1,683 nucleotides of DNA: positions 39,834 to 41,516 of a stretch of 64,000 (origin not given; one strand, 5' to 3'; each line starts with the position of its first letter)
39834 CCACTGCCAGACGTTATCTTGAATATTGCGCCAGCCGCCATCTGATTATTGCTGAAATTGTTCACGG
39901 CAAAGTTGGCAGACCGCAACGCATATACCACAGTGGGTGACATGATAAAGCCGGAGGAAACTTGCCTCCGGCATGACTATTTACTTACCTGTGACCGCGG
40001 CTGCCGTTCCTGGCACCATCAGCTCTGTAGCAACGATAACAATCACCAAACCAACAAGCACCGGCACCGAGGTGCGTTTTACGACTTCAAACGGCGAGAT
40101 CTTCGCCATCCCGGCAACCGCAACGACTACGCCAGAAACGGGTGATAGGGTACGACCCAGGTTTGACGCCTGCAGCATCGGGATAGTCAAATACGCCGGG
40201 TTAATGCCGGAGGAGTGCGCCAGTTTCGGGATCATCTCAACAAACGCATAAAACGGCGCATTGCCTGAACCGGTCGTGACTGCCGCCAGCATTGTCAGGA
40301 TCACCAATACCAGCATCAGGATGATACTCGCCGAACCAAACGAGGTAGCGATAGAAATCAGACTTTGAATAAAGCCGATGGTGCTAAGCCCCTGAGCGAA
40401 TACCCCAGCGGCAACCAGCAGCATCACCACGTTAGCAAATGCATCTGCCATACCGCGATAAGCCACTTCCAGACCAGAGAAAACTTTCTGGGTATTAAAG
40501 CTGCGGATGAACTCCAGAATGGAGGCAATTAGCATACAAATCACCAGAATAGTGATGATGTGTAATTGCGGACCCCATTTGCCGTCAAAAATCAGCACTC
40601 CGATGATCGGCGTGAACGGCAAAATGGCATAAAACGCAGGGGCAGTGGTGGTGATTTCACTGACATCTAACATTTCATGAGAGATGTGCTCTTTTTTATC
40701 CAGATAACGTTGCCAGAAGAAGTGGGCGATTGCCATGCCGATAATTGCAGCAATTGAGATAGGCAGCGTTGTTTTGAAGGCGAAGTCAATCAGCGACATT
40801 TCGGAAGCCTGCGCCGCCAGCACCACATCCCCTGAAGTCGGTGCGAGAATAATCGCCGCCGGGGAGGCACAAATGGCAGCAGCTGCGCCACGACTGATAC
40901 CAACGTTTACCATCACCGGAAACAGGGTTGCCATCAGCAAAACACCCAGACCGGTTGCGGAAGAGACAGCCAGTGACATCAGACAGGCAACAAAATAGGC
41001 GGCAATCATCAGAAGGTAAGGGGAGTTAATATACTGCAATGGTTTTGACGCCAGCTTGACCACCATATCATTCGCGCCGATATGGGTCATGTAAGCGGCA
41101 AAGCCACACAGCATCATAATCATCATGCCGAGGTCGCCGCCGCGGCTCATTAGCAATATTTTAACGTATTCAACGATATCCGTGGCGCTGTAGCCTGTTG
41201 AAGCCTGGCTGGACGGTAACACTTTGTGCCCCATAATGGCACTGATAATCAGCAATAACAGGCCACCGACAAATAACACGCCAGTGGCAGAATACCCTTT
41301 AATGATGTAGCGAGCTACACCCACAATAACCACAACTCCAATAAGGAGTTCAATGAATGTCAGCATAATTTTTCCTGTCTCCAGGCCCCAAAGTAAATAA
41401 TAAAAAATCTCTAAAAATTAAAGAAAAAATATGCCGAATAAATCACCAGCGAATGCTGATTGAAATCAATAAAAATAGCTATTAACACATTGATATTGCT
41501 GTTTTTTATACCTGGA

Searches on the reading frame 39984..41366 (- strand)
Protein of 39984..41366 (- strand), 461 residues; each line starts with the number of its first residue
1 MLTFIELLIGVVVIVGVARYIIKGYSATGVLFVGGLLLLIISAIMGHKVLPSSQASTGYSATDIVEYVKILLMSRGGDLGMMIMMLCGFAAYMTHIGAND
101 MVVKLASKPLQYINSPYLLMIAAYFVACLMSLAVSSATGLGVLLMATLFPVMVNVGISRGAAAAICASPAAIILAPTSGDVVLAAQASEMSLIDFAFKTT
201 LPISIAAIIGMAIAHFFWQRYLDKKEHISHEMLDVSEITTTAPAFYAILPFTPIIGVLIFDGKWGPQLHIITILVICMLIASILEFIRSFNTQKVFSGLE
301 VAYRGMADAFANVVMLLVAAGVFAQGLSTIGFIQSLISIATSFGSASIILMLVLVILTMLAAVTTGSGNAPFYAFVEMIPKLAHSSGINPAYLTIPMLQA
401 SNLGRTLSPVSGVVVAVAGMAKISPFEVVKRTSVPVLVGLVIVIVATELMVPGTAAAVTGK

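Call 6: search_protein_families(library=ncbifam, proteins=[window:39984-41366:-])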
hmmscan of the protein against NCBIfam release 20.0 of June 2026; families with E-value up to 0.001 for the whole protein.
window:39984-41366:- (461 aa): 4 families
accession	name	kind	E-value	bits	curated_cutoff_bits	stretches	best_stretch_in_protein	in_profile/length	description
NF007937.0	PRK10654.1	equivalog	2.4e-268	890.2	513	1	1-454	1-454/455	anaerobic C4-dicarboxylate transporter DcuC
TIGR00771.1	DcuC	subfamily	4.1e-197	655.1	187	1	58-441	1-388/388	C4-dicarboxylate anaerobic carrier, DcuC family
NF037994.1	DcuC_1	equivalog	2.7e-121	405.1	100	1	21-432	1-389/389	C4-dicarboxylate transporter DcuC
NF007317.0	PRK09804.1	equivalog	2.4e-81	274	623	1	7-448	4-451/455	anaerobic C4-dicarboxylate transporter DcuC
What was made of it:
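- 39981..41366 (-): dcuC (anaerobic C4-dicarboxylate transporter), divergently transcribed left neighbour. Conserved flank. NCBIfam equivalog NF007937, 890 bits (call 6).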
